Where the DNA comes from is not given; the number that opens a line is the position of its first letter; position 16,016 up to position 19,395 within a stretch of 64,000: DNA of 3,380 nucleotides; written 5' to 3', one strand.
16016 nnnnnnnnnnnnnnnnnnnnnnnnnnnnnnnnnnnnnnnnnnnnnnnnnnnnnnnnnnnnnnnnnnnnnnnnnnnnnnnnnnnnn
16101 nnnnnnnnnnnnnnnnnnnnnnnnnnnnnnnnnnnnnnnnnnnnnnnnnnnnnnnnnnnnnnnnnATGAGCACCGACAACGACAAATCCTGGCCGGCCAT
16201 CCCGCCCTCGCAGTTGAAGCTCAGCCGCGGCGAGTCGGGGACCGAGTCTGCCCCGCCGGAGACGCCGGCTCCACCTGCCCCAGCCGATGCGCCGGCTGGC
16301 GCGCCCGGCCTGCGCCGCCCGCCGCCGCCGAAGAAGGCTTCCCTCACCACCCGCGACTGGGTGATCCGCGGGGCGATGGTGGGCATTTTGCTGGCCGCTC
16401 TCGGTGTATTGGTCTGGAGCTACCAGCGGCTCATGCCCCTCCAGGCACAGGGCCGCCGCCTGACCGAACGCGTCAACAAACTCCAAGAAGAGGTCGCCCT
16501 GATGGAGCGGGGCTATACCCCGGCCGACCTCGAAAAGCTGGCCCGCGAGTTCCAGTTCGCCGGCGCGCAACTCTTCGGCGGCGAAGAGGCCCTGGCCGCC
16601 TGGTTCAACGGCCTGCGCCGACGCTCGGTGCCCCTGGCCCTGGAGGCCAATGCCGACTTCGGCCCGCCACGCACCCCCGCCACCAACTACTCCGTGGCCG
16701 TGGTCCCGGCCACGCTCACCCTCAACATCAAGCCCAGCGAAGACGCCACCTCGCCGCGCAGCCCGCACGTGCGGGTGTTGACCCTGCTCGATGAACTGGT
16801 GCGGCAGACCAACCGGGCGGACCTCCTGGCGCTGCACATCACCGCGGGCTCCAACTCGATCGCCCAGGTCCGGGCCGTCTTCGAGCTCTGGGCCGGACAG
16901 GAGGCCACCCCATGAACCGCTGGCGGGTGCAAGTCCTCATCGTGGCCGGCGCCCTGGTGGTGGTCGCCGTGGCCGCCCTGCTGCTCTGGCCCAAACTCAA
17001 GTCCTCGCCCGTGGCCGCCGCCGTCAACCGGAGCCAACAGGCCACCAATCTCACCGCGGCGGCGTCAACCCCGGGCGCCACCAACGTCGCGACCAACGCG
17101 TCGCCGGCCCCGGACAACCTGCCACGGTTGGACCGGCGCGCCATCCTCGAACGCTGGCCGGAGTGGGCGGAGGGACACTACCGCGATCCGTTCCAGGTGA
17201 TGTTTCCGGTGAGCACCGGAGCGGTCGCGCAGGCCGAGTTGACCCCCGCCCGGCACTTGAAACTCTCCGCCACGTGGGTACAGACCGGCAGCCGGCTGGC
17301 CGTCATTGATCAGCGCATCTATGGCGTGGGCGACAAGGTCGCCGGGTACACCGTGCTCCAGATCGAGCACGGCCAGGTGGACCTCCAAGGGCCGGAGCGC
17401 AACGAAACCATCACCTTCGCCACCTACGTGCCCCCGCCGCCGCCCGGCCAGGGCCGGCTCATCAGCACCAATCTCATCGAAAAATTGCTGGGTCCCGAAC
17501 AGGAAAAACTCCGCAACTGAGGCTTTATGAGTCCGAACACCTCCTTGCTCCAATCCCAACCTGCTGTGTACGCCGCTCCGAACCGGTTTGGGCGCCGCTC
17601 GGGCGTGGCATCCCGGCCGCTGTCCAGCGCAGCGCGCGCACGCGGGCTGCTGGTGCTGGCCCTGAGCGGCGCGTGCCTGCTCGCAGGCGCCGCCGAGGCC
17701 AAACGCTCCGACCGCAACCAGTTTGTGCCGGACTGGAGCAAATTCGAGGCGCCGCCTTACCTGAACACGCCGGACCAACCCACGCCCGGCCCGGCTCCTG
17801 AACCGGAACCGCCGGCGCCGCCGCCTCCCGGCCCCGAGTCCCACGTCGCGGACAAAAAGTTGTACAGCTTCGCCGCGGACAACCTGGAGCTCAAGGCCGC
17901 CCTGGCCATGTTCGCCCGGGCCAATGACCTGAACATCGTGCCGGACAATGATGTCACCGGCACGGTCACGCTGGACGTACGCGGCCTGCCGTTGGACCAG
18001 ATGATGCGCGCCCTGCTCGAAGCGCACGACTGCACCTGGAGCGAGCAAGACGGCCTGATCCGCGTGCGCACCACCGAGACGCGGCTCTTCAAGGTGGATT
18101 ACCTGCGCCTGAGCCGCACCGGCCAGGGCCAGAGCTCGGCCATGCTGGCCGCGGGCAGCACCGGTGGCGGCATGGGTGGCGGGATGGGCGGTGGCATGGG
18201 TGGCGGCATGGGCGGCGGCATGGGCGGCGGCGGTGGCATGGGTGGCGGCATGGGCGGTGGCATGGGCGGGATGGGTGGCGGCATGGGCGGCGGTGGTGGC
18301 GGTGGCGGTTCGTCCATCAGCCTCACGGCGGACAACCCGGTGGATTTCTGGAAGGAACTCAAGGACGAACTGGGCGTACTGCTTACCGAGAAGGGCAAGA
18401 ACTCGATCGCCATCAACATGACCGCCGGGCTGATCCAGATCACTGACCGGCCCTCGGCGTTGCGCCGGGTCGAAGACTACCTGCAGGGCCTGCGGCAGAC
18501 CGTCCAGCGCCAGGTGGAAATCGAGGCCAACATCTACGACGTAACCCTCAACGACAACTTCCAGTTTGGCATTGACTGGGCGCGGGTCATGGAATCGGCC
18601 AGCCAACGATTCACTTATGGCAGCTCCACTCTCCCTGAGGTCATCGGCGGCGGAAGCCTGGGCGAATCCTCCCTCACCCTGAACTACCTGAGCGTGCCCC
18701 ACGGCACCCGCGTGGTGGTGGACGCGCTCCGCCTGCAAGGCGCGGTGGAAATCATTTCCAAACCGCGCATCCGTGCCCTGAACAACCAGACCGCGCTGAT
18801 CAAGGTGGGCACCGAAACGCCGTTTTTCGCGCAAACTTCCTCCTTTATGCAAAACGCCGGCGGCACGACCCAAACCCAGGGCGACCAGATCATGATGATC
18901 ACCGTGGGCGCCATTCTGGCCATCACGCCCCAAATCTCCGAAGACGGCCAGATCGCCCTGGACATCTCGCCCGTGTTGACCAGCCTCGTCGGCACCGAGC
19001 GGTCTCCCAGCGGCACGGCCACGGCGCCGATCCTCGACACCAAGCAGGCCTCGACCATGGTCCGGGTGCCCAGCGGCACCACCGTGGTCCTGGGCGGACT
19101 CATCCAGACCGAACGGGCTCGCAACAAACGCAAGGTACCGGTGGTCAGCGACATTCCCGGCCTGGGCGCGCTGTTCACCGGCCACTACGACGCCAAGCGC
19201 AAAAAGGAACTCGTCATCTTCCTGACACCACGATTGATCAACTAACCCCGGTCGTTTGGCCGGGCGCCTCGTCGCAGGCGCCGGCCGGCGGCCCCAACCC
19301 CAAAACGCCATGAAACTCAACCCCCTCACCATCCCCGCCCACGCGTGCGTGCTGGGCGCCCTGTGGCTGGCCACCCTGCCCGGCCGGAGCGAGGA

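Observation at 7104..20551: Type IV filament locus with three paralogous ~380-aa pilin-like subunits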

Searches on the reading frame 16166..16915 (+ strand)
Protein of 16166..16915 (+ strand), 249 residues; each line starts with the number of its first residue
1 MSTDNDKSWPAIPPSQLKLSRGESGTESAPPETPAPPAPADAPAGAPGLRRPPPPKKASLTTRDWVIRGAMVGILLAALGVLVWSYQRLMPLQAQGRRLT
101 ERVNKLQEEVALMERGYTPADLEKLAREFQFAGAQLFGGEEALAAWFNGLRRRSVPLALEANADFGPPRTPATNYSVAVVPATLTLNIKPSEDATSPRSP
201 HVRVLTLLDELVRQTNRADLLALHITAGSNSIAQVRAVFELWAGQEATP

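Call 5: search_protein_families(library=pfam, proteins=[window:16166-16915:+], max_evalue=0.1)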
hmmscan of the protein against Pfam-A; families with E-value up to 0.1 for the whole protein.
window:16166-16915:+ (249 aa): 2 families
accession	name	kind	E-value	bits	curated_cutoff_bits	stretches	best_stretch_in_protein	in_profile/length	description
PF00689.26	Cation_ATPase_C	-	0.085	13.1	27.3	0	49-87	34-72/175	Cation transporting ATPase, C-terminus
PF17862.7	AAA_lid_3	-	0.086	12.9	27.2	0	109-128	6-25/45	AAA+ lid domain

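Call 6: search_protein_families(library=ncbifam, proteins=[window:16166-16915:+], max_evalue=0.1)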
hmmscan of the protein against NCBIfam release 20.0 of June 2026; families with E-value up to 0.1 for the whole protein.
window:16166-16915:+ (249 aa): 0 families

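Call 80: search_protein_families(library=pfam, alignment_id=A7, max_evalue=10)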
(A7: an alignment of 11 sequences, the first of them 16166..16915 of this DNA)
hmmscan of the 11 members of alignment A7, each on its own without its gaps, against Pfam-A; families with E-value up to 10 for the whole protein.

A. member 1, window:16166-16915:+ (249 aa): 3 families
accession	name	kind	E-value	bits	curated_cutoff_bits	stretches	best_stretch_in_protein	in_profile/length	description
PF00689.26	Cation_ATPase_C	-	0.085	13.1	27.3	1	49-87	34-72/175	Cation transporting ATPase, C-terminus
PF17862.7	AAA_lid_3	-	0.086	12.9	27.2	1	109-128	6-25/45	AAA+ lid domain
PF04977.20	DivIC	-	0.17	12.1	28.9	1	92-132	29-68/80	Septum formation initiator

B. families by the number of members that match (of 11 scanned): 7 families
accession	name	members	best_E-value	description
PF17862.7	AAA_lid_3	2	0.086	AAA+ lid domain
PF04977.20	DivIC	2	0.14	Septum formation initiator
PF07332.16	Phage_holin_3_6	1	0.029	Putative Actinobacterial Holin-X, holin superfamily III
PF14316.11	DUF4381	1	0.077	Domain of unknown function (DUF4381)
PF03285.20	Paralemmin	1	0.082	Paralemmin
PF00689.26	Cation_ATPase_C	1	0.085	Cation transporting ATPase, C-terminus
PF05038.18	Cytochrom_B558a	1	1.6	Cytochrome Cytochrome b558 alpha-subunit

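Call 83: search_solved_structures(query=A7, max_evalue=10)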
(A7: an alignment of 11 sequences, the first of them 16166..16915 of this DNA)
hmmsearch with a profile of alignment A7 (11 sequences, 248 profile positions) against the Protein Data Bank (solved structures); distinct sequences matched with E-value up to 10: 13.
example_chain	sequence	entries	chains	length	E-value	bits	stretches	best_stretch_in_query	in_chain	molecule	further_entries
4j7j_A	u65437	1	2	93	0.0015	21.2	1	96-140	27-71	secreted protein EsxB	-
4j10_A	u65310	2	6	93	0.0037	19.9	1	96-139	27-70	SECRETED PROTEIN ESXB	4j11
4j42_A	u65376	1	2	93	0.0042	19.8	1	96-136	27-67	secreted protein EsxB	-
4j41_A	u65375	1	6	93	0.0042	19.7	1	96-136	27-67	secreted protein EsxB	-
4iyh_A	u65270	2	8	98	0.0063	19.2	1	95-140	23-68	Secreted protein EsxB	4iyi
4j7k_A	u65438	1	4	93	0.0064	19.1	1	96-138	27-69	secreted protein EsxB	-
4mhb_A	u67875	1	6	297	0.16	14.6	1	79-150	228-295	Putative aldo/keto reductase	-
6fia_A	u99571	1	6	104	0.28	13.8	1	84-143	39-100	LINE-1 retrotransposable element ORF1 protein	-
7dvq_v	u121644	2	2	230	0.33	13.5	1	10-63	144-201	Sodium channel modifier 1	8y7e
6otn_A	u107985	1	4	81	0.62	12.6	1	88-149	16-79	Tropomyosin alpha-3 chain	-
6a2j_A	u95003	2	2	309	2.1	10.9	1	57-93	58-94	Heme A synthase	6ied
5apw_A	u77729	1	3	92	2.9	10.4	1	90-140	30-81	GENERAL CONTROL PROTEIN GCN4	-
8oyv_A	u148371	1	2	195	3.1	10.3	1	91-160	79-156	De novo designed soluble Claudin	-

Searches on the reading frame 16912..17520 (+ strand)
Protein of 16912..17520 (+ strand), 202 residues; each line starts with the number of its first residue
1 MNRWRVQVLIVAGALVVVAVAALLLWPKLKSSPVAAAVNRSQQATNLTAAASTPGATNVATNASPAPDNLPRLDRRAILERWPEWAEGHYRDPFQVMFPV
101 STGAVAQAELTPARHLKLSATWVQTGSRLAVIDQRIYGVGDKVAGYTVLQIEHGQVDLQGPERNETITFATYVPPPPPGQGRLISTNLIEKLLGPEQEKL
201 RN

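Call 5: search_protein_families(library=pfam, proteins=[window:16912-17520:+], max_evalue=0.1)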
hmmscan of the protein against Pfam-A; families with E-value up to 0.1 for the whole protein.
window:16912-17520:+ (202 aa): 0 families

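Call 6: search_protein_families(library=ncbifam, proteins=[window:16912-17520:+], max_evalue=0.1)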
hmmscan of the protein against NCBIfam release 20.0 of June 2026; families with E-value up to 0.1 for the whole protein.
window:16912-17520:+ (202 aa): 3 families
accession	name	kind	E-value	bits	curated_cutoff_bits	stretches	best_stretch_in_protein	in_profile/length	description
NF041515.1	GspC_delta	equivalog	5.6e-06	26.3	150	1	14-178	8-172/311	type II secretion system protein GspC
NF052435.1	BamI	equivalog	0.0033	17.3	180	1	9-123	6-114/226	biofilm-associated metzincin protease inhibitor BamI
TIGR02500.1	type_III_yscD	equivalog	0.013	14.5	86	1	129-167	372-411/413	type III secretion system inner membrane ring subunit SctD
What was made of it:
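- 16912..17520 (+): Bitopic protein, 202 aa, N-terminal TM and a C-terminal beta domain. A PilP/GspC/GspB-like candidate for binding the secretin. GspC_delta NF041515 gives 5.6e-6 at 26.3 bits, far below its cut-off of 150 (call 6).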

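Call 81: search_protein_families(library=pfam, alignment_id=A8, max_evalue=10)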
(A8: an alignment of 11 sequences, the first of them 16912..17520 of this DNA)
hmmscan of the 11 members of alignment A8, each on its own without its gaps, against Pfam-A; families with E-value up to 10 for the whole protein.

A. member 1, window:16912-17520:+ (202 aa): 1 family
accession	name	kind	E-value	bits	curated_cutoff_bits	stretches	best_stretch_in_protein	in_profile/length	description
PF04335.19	VirB8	-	0.12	12.7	23.2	1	2-58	18-75/213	VirB8 protein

B. families by the number of members that match (of 11 scanned): 11 families
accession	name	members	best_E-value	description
PF16537.11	T2SSB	6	0.0011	Type II secretion system protein B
PF23862.1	CdsD_C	2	0.00075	CdsD C-terminal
PF11356.14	T2SSC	1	0.01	Type II secretion system protein C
PF23721.1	DUF7162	1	0.018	Family of unknown function (DUF7162)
PF19889.5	DUF6362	1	0.051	Domain of unknown function (DUF6362)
PF04335.19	VirB8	1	0.12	VirB8 protein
PF03516.18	Filaggrin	1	0.12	Filaggrin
PF23893.1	Y4YQ_C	1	0.12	Uncharacterised protein Y4YQ C-terminal domain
PF12685.13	SpoIIIAH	1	0.13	SpoIIIAH-like protein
PF19744.4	DUF6232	1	0.23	Family of unknown function (DUF6232)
PF00428.24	Ribosomal_60s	1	1.9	60s Acidic ribosomal protein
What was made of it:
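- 16912..17520 (+): Six of 11 orthologues hit T2SSB PF16537 weakly and one hits T2SSC (call 81).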

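Call 82: search_solved_structures(query=A8, max_evalue=10)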
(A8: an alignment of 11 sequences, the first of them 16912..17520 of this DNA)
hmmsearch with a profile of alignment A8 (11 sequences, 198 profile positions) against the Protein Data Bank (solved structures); distinct sequences matched with E-value up to 10: 3.
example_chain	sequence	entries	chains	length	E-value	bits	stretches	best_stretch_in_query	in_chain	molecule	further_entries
2l93_A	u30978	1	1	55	0.44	13.6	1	118-152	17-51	DNA-binding protein H-NS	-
7on6_A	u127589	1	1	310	0.8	12.7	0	122-139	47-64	SAKe6AE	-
8fk7_A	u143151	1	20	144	0.91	12.5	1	1-65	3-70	Flagellin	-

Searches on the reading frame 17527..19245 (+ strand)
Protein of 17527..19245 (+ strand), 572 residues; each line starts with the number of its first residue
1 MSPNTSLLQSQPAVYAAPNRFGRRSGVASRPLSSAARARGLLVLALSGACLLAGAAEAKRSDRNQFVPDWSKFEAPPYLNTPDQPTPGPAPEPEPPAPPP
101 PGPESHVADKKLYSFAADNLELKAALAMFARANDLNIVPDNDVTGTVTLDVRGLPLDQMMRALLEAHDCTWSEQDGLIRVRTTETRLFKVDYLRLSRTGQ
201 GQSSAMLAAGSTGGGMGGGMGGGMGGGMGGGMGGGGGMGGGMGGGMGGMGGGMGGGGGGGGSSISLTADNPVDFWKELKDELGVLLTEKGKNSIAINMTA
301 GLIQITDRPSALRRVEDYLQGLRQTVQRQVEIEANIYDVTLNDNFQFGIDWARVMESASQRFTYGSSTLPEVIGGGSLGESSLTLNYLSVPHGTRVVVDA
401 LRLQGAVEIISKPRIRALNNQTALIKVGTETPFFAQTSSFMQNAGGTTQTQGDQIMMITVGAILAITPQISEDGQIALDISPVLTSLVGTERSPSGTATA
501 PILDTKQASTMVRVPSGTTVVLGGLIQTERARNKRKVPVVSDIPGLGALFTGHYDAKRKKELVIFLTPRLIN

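Call 5: search_protein_families(library=pfam, proteins=[window:17527-19245:+], max_evalue=0.1)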
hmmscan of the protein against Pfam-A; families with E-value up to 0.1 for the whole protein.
window:17527-19245:+ (572 aa): 4 families
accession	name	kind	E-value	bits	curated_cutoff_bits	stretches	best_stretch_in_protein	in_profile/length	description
PF00263.26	Secretin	-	1.4e-43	148.9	27.5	1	401-571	2-168/169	Bacterial type II and III secretion system protein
PF07655.18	Secretin_N_2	-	1.5e-07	32.2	23.4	1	185-296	1-86/91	Secretin N-terminal domain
PF07660.19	STN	-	0.00019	21.6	28.4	1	136-181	2-50/52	Secretin and TonB N terminus short domain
PF21305.2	type_II_gspD_N0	-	0.064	13.6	27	0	118-150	4-36/71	GspD-like, N0 domain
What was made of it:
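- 17527..19245 (+): Outer-membrane secretin, 572 aa, MshL-like, with a Gly/Met-rich low-complexity linker. Secretin 1.4e-43, Secretin_N_2 and STN (call 5).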

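Call 6: search_protein_families(library=ncbifam, proteins=[window:17527-19245:+], max_evalue=0.1)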
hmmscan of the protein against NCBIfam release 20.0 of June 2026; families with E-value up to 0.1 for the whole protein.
window:17527-19245:+ (572 aa): 9 families
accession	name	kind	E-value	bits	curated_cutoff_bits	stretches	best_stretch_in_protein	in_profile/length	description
TIGR02519.1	pilus_MshL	equivalog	1.3e-74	250.9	250.2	1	295-571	2-290/290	pilus (MSHA type) biogenesis protein MshL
TIGR02515.1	IV_pilus_PilQ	subfamily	5e-51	174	284.35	2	285-572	130-428/428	type IV pilus secretin PilQ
TIGR02517.1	type_II_gspD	equivalog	1.2e-47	162.7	351.35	1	295-572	305-591/600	type II secretion system secretin GspD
TIGR02520.1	pilus_B_mal_scr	equivalog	3e-36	125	287.65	1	152-568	127-511/513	PilN family type IVB pilus formation outer membrane protein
NF010083.0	PRK13568.1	equivalog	1.4e-33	116.3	554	1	265-572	127-418/419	DNA uptake porin HofQ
TIGR02516.1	type_III_yscC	equivalog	1.5e-28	99.6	238.45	1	304-572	211-462/463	type III secretion system outer membrane ring subunit SctC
NF007851.2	PRK10560.1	exception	1.1e-23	83.7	598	2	280-571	134-409/412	DNA uptake porin HofQ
NF042912.1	Amuc_1098_fam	equivalog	1.2e-17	63.3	750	2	500-571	725-796/805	Amuc_1098 family type IV pilus outer membrane protein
NF011873.0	PRK15346.1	equivalog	1.3e-16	60.3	524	1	307-555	251-478/499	EscC/YscC/HrcC family type III secretion system outer membrane ring protein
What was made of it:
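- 17527..19245 (+): PilQ scores 174 (cut-off 284.35) and GspD 162.7 (cut-off 351.35) (call 6).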

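Call 56: search_solved_structures(query=window:17527-19245:+, max_evalue=1e-10)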
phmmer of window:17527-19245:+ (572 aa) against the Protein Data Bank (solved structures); distinct sequences matched with E-value up to 1e-10: 17.
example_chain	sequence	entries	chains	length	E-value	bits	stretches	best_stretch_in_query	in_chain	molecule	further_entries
6w6m_A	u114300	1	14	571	5.7e-28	100.7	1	287-571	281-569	Type IV pilus secretin PilQ family protein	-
4av2_A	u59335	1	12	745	5e-22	81.1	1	289-571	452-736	TYPE IV PILUS BIOGENESIS AND COMPETENCE PROTEIN PILQ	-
9sh1_A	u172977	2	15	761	5.3e-22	81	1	289-571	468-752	Type IV pilus biogenesis and competence protein PilQ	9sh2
6i1x_A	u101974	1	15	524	4.8e-21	77.9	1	290-571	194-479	Type II secretion system protein D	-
3jc8_Qa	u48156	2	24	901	3.1e-20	75.2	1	399-572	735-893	PilQ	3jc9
9u5s_A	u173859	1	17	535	3e-19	71.9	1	250-571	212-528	Outer membrane lipoprotein BfpB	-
9x0w_A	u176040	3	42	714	5.7e-19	71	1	396-572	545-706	Fimbrial assembly protein PilQ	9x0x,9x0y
6ve2_A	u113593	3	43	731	6.2e-19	70.9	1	396-572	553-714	Fimbrial assembly protein PilQ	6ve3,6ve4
5wln_G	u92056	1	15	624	1.1e-17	66.8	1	299-571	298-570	Type II secretion system protein D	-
5zdh_A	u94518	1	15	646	1.8e-17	66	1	396-571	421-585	Type II secretion system protein D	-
5w68_A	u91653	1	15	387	2.7e-17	65.5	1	396-571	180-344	Putative type II secretion protein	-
6hcg_A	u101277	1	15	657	3.6e-16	61.8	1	304-571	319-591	Type II secretion system protein D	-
9k8v_A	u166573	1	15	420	8.9e-16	60.5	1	396-571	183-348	General secretion pathway protein D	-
5wq7_A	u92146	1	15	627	4.3e-15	58.2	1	395-571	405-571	Putative type II secretion system protein D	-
5wq8_A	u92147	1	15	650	8.4e-15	57.3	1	396-571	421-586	Type II secretion system protein D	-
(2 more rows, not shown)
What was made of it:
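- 17527..19245 (+): The closest solved structure is V. cholerae PilQ 6w6m (call 56).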
